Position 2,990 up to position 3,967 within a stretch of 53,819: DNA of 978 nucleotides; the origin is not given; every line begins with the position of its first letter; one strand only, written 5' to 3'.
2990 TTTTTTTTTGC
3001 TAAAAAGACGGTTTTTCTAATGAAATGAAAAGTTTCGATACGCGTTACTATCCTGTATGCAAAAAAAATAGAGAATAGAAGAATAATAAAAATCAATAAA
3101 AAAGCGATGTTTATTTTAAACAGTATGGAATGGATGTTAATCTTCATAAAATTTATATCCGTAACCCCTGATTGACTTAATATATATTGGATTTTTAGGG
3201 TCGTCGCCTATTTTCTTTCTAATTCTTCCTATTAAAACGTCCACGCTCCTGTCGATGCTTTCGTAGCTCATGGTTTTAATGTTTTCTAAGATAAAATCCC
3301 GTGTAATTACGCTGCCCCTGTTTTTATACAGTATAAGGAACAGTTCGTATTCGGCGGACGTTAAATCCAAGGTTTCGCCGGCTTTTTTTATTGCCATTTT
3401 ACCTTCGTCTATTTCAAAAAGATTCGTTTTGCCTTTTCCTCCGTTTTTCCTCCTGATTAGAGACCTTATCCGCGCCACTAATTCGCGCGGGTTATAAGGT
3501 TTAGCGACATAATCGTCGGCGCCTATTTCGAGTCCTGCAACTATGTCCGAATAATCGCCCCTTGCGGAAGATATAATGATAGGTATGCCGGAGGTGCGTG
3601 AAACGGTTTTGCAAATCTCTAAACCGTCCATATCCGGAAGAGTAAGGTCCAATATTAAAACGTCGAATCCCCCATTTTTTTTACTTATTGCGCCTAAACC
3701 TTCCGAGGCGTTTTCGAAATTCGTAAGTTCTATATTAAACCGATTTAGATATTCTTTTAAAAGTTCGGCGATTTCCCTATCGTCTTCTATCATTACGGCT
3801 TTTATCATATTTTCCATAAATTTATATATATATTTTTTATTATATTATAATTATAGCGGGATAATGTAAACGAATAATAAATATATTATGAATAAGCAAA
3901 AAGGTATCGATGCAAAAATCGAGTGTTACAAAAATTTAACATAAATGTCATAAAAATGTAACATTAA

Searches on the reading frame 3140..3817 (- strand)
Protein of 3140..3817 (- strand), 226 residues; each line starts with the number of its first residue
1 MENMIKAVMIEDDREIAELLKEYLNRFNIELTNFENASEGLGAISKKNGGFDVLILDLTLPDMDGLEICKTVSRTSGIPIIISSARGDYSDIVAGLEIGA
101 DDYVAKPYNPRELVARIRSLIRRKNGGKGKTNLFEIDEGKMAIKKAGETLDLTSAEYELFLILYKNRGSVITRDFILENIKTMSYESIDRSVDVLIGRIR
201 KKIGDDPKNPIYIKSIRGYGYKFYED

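Call 7: search_protein_families(library=pfam, proteins=[window:3140-3817:-])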
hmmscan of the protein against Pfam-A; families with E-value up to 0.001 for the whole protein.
window:3140-3817:- (226 aa): 3 families
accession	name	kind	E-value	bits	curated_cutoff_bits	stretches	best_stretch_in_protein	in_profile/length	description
PF00072.30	Response_reg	-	2.8e-25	89.1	30.2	1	9-118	3-111/111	Response regulator receiver domain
PF00486.34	Trans_reg_C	-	3.3e-21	75.6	26.2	1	147-223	1-77/77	Transcriptional regulatory protein, C terminal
PF09398.16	FOP_dimer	-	0.00066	20.3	29.4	0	2-33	7-38/81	FOP N terminal dimerisation domain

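Call 14: find_encoding_contigs(protein=window:3140-3817:-, flank=10000, max_places=6)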
Protein window:3140-3817:- (226 aa): no gene with exactly this product is on record in the collection.

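Call 15: search_protein_families(library=ncbifam, proteins=[window:3140-3817:-], max_evalue=0.01)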
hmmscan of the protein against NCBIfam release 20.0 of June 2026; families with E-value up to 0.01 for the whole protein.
window:3140-3817:- (226 aa): 95 families (the best 25 are shown)
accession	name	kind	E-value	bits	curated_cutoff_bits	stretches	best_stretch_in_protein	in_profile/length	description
NF040689.1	MtrAB_MtrA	equivalog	8.1e-50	169.2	300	1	9-222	3-217/219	MtrAB system response regulator MtrA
NF041733.1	resp_reg_CseB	equivalog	2.7e-48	164.3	350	1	8-223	4-226/228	two-component system response regulator CseB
NF007005.1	PRK09468.1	equivalog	3.8e-47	160.7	331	1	5-225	4-233/237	osmolarity response regulator transcription factor OmpR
NF008296.0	PRK11083.1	equivalog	3.4e-46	157.5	273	1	6-223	5-225/228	two-component system response regulator CreB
NF045944.1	ResRegRpaBCyano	equivalog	6.1e-46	156.6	330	1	9-223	2-227/229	response regulator transcription factor RpaB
NF040534.1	resp_reg_YycF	equivalog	6.5e-46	156.5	340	1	6-223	2-227/231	response regulator YycF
NF007982.1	PRK10710.1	equivalog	5.4e-44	150.5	380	1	5-223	8-227/235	envelope stress response regulator BaeR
NF033117.2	vanR_ACDEGLN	exception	1.1e-42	146.2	350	1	8-222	2-224/226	VanR-ABDEGLN family response regulator transcription factor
NF041209.1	resp_regPieR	equivalog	6e-42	143.8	450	1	6-225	2-229/231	two component system response regulator PieR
TIGR02154.1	PhoB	equivalog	3.1e-41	141.1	296.2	1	7-223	5-225/226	phosphate regulon transcriptional regulator PhoB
TIGR01387.1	cztR_silR_copR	subfamily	4.5e-41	140.9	279.2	1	8-223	2-218/218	heavy metal response regulator transcription factor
NF008199.0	PRK10955.1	equivalog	5.1e-41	141.1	341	1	4-222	1-227/232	envelope stress response regulator transcription factor CpxR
NF051850.1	RespRegRprY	equivalog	5.2e-40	137.3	370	1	1-223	1-226/234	response regulator transcription factor RprY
NF053854.1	RespRegPhoBBctds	equivalog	7.9e-40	136.6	270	1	9-223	3-224/225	two-component system response regulator PhoB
NF007977.0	PRK10701.1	equivalog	2.6e-39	135.2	330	1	4-224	1-234/241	two-component system response regulator RstA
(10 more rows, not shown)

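Call 35: find_homologous_proteins(query=window:3140-3817:-, max_evalue=1e-30)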
Query window:3140-3817:- (226 aa): 5361 proteins with E <= 1e-30 among 7174 candidates; the best 120 are listed.
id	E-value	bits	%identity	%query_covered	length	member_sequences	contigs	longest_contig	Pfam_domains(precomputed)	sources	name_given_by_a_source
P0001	1.4e-138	477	100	99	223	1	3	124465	PF00486.35,PF00072.31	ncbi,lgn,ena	-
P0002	3.2e-119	414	86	99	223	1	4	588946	PF00486.35,PF00072.31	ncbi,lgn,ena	-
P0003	1.7e-118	412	86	99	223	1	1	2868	PF00486.35,PF00072.31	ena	-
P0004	1.9e-118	412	88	99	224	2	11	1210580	PF00486.35,PF00072.31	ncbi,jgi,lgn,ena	ncbi:MAG: response regulator transcription factor [bacterium]|jgi:two-component system OmpR family r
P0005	6.9e-118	410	86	98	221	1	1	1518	PF00486.35,PF00072.31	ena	-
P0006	1.2e-117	409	87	99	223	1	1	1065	PF00486.35,PF00072.31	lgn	-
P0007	5.8e-117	407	86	99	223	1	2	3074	PF00486.35,PF00072.31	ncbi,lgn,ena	-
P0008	7.8e-117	406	87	99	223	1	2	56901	PF00486.35,PF00072.31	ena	-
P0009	1.1e-116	406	86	99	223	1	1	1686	PF00486.35,PF00072.31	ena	-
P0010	1.2e-116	406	86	99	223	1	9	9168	PF00486.35,PF00072.31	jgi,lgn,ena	jgi:two-component system OmpR family response regulator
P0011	1.4e-116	405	86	99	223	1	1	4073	PF00486.35,PF00072.31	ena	-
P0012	3.0e-116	404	86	99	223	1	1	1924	PF00486.35,PF00072.31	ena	-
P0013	4.5e-116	404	86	99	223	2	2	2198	PF00486.35,PF00072.31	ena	-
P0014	6.9e-116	403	86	99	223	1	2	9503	PF00486.35,PF00072.31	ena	-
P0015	1.8e-115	402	85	99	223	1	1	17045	PF00486.35,PF00072.31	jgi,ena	jgi:two-component system OmpR family response regulator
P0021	3.4e-104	365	78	98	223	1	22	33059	PF00486.35,PF00072.31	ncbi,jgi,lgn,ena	jgi:two-component system OmpR family response regulator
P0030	7.5e-94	331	70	98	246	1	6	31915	PF00486.35,PF00072.31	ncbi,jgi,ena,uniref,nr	ncbi:MAG: response regulator transcription factor [Candidatus Acididesulfobacter diazotrophicus]|jgi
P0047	2.4e-80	287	62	98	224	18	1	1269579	PF00486.35,PF00072.31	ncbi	ncbi:response regulator transcription factor [Desulfurella amilsii]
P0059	3.6e-77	277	61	97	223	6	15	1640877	PF00486.35,PF00072.31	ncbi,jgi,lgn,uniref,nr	ncbi:response regulator [Sulfurihydrogenibium azorense]|jgi:two-component system OmpR family respons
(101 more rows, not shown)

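Call 36: search_solved_structures(query=window:3140-3817:-, max_evalue=1e-20)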
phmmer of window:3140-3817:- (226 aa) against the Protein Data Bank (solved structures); distinct sequences matched with E-value up to 1e-20: 39.
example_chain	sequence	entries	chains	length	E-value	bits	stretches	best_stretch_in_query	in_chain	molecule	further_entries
2gwr_A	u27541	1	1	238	5.9e-40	140.2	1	7-222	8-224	DNA-binding response regulator mtrA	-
2oqr_A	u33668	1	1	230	1.9e-39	138.6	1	7-223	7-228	Sensory transduction protein regX3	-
4b09_A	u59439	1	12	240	2.3e-34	122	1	2-224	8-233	TRANSCRIPTIONAL REGULATORY PROTEIN BAER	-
1p2f_A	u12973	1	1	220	1.7e-33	119.2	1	5-223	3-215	Response Regulator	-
1kgs_A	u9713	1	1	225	3e-30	108.5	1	5-222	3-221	DNA BINDING RESPONSE REGULATOR D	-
4kfc_A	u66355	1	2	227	2.3e-29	105.6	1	5-223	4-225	KDP operon transcriptional regulatory protein KdpE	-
6lgq_D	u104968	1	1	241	3.4e-29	105.1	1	4-223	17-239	DNA-binding response regulator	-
4kny_A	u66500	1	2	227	4.4e-29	104.7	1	5-223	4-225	KDP operon transcriptional regulatory protein KdpE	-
1ys6_A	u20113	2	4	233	8.9e-27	97.2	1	7-221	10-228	Transcriptional regulatory protein prrA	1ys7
1nxo_A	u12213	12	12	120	1.4e-25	93.3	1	5-124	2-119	DNA-binding response regulator | Response regulator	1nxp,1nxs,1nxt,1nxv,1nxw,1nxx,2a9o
4uhj_A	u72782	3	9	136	3.9e-25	91.8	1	5-128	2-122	TRANSCRIPTIONAL REGULATORY PROTEIN CPXR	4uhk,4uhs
6eb7_A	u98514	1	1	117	5.8e-25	91.2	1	6-123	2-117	DNA-binding response regulator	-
3q9s_A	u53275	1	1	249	2.1e-24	89.4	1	6-205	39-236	DNA-binding response regulator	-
8jo2_H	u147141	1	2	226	2.8e-24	89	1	35-223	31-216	DNA-binding transcriptional regulator BasR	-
4s04_A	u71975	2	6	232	3e-24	88.9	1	35-223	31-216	DNA-binding transcriptional regulator BasR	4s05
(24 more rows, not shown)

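Call 37: find_encoding_contigs(protein=P0059, flank=8000, max_places=2)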
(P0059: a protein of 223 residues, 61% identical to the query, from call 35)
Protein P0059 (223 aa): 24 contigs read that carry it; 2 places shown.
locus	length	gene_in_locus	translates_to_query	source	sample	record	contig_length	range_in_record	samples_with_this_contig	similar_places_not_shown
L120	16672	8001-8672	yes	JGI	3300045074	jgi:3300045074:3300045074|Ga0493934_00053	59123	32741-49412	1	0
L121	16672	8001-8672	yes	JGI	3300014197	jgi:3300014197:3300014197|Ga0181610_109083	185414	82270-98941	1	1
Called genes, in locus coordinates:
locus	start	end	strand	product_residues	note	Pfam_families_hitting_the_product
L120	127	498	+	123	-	-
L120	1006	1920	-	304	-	PF02881:SRP54_N, PF01656:CbiA (faint), PF25199:nSTAND_NTPase5 (faint), PF13604:AAA_30 (weak), PF00448:SRP54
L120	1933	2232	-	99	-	PF02699:YajC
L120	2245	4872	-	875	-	PF01411:tRNA-synt_2c, PF07973:tRNA_SAD, PF02272:DHHA1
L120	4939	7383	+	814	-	PF00501:AMP-binding, PF23562:AMP-binding_C_3 (weak), PF00550:PP-binding (weak), PF01553:Acyltransferase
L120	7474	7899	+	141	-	PF16231:DUF4890 (weak), PF07813:LTXXQ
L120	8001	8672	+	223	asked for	PF00072:Response_reg, PF00486:Trans_reg_C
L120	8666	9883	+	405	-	PF00672:HAMP, PF00512:HisKA, PF02518:HATPase_c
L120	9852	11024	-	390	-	PF02684:LpxB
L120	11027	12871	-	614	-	PF00682:HMGL-like, PF02436:PYC_OADA, PF25984:BSH_YknX (faint), PF00364:Biotin_lipoyl, PF25917:BSH_RND (weak), PF25973:BSH_CzcB (faint)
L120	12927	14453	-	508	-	PF05140:ResB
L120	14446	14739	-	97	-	PF04026:SpoVG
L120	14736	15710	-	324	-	PF00365:PFK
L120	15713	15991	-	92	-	-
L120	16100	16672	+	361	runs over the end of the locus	PF13484:Fer4_16 (faint), PF13187:Fer4_9 (faint), PF13237:Fer4_10 (faint), PF17179:Fer4_22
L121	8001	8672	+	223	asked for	PF00072:Response_reg, PF00486:Trans_reg_C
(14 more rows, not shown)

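Call 38: find_encoding_contigs(protein=P0047, flank=8000, max_places=2)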
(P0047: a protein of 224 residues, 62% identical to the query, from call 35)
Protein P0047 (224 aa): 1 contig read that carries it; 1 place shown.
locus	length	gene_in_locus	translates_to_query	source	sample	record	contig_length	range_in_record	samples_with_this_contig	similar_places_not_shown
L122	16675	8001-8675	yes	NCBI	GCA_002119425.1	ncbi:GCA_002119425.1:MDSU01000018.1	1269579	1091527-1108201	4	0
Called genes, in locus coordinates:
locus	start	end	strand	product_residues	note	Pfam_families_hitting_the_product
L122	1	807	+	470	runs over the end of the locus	PF14691:Fer4_20, PF01262:AlaDh_PNT_C (faint), PF01266:DAO (faint), PF07992:Pyr_redox_2, PF13450:NAD_binding_8, PF13738:Pyr_redox_3 (faint), PF00070:Pyr_redox (weak)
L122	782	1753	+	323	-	PF05673:DUF815 (faint), PF20030:bpMoxR (faint), PF05496:RuvB_N, PF20720:nSTAND3 (weak), PF00004:AAA, PF07728:AAA_5 (weak), PF17864:AAA_lid_4, PF05491:WHD_RuvB, +3 more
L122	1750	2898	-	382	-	PF01041:DegT_DnrJ_EryC1, PF00155:Aminotran_1_2, PF01212:Beta_elim_lyase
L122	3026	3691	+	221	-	PF00027:cNMP_binding, PF13545:HTH_Crp_2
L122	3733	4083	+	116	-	-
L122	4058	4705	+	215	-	PF00072:Response_reg, PF00486:Trans_reg_C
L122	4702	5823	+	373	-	-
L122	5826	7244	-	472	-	PF01134:GIDA (faint), PF01262:AlaDh_PNT_C (faint), PF03486:HI0933_like (faint), PF07992:Pyr_redox_2, PF13738:Pyr_redox_3, PF13434:Lys_Orn_oxgnase (weak), PF00070:Pyr_redox, PF02852:Pyr_redox_dim, +1 more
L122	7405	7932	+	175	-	PF07813:LTXXQ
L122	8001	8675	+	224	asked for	PF00072:Response_reg, PF00486:Trans_reg_C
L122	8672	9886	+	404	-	PF00672:HAMP (weak), PF00512:HisKA (weak), PF02518:HATPase_c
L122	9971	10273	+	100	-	PF06514:PsbU (weak), PF14716:HHH_8 (faint), PF12836:HHH_3, PF00633:HHH (faint), PF14520:HHH_5 (weak)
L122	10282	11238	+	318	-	PF00365:PFK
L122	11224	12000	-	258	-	PF00994:MoCF_biosynth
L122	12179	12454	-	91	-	PF00216:Bac_DNA_binding, PF18291:HU-HIG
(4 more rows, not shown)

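Call 39: find_encoding_contigs(protein=P0004, flank=10000, max_places=3)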
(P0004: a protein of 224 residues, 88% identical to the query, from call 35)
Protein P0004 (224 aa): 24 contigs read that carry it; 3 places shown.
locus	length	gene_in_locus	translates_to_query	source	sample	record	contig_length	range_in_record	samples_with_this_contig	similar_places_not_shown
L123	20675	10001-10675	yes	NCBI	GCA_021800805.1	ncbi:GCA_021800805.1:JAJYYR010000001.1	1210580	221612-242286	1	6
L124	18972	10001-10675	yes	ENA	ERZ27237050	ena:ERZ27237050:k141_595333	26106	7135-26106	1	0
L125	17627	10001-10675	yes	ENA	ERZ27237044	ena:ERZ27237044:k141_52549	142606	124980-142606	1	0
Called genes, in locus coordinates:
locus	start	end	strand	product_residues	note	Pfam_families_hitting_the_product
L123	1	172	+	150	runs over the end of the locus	PF01957:NfeD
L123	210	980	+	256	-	PF01145:Band_7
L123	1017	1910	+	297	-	PF03446:NAD_binding_2, PF00393:6PGD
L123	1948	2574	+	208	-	PF04199:Cyclase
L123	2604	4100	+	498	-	PF00479:G6PD_N, PF02781:G6PD_C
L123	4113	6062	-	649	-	PF13292:DXP_synthase_N (faint), PF00456:Transketolase_N, PF00676:E1_dh (weak), PF09364:XFP_N (weak), PF02779:Transket_pyr, PF02780:Transketolase_C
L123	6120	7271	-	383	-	PF00923:TAL_FSA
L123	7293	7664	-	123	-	PF13298:LigD_N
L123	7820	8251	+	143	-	PF04173:DoxD, PF07681:DoxX (weak)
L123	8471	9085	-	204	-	PF00440:TetR_N, PF16925:TetR_C_13, PF21993:TetR_C_13_2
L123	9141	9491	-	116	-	-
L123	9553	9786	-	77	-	PF01206:TusA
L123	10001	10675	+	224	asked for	PF00072:Response_reg, PF00486:Trans_reg_C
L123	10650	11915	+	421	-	PF00512:HisKA (weak), PF02518:HATPase_c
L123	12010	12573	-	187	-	-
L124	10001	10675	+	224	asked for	PF00072:Response_reg, PF00486:Trans_reg_C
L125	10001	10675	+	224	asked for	PF00072:Response_reg, PF00486:Trans_reg_C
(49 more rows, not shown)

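Call 77: find_encoding_contigs(protein=P0030, flank=8000, max_places=2)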
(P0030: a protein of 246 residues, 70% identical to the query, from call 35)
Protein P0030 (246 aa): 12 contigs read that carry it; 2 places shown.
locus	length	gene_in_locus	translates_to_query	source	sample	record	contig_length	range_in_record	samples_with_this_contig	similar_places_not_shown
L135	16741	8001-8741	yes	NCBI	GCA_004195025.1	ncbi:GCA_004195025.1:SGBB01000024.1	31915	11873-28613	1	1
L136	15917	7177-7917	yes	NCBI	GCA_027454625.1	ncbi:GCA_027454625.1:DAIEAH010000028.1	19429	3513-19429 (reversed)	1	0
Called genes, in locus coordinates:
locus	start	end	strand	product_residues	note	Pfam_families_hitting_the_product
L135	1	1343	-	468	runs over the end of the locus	PF13439:Glyco_transf_4, PF00534:Glycos_transf_1, PF13692:Glyco_trans_1_4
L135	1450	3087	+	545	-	PF04055:Radical_SAM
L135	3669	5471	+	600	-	PF20582:UPF0758_N, PF04002:RadC, PF02086:MethyltransfD12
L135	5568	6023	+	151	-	PF01555:N6_N4_Mtase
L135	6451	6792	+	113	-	-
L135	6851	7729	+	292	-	PF00483:NTP_transferase, PF12804:NTP_transf_3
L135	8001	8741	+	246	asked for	PF00072:Response_reg, PF00486:Trans_reg_C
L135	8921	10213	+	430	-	PF00512:HisKA (weak), PF02518:HATPase_c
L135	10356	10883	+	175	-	-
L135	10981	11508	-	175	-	-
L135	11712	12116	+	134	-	PF04343:DUF488, PF22751:DUF488-N3a, PF22752:DUF488-N3i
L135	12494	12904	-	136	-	PF13470:PIN_3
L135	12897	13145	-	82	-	-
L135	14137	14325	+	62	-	-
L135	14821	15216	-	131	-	PF04343:DUF488, PF22751:DUF488-N3a, PF22752:DUF488-N3i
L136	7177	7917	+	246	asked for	PF00072:Response_reg, PF00486:Trans_reg_C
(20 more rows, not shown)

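Call 78: find_encoding_contigs(protein=P0021, flank=8000, max_places=2)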
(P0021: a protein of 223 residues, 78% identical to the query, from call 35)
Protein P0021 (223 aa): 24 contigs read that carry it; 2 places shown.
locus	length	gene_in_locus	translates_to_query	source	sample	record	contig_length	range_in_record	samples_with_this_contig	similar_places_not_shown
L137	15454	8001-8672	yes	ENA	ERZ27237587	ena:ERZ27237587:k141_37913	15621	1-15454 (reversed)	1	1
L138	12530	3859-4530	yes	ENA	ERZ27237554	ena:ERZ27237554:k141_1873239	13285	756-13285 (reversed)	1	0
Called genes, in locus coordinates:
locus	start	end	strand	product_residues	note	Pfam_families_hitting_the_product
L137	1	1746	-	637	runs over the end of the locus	?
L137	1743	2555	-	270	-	PF00037:Fer4 (faint), PF12838:Fer4_7, PF13187:Fer4_9 (weak), PF01058:Oxidored_q6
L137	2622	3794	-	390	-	PF00346:Complex1_49kDa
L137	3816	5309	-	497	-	PF00361:Proton_antipo_M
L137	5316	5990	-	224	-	-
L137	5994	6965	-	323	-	PF00146:NADHdh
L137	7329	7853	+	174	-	-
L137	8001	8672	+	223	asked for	PF00072:Response_reg, PF00486:Trans_reg_C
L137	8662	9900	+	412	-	PF00512:HisKA (weak), PF02518:HATPase_c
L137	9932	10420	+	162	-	PF04186:FxsA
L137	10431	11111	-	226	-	PF01138:RNase_PH, PF03725:RNase_PH_C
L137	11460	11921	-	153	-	PF01029:NusB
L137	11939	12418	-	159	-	PF00885:DMRL_synthase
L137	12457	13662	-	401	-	PF00926:DHBP_synthase, PF00925:GTP_cyclohydro2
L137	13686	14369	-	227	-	PF00677:Lum_binding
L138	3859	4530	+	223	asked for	PF00072:Response_reg, PF00486:Trans_reg_C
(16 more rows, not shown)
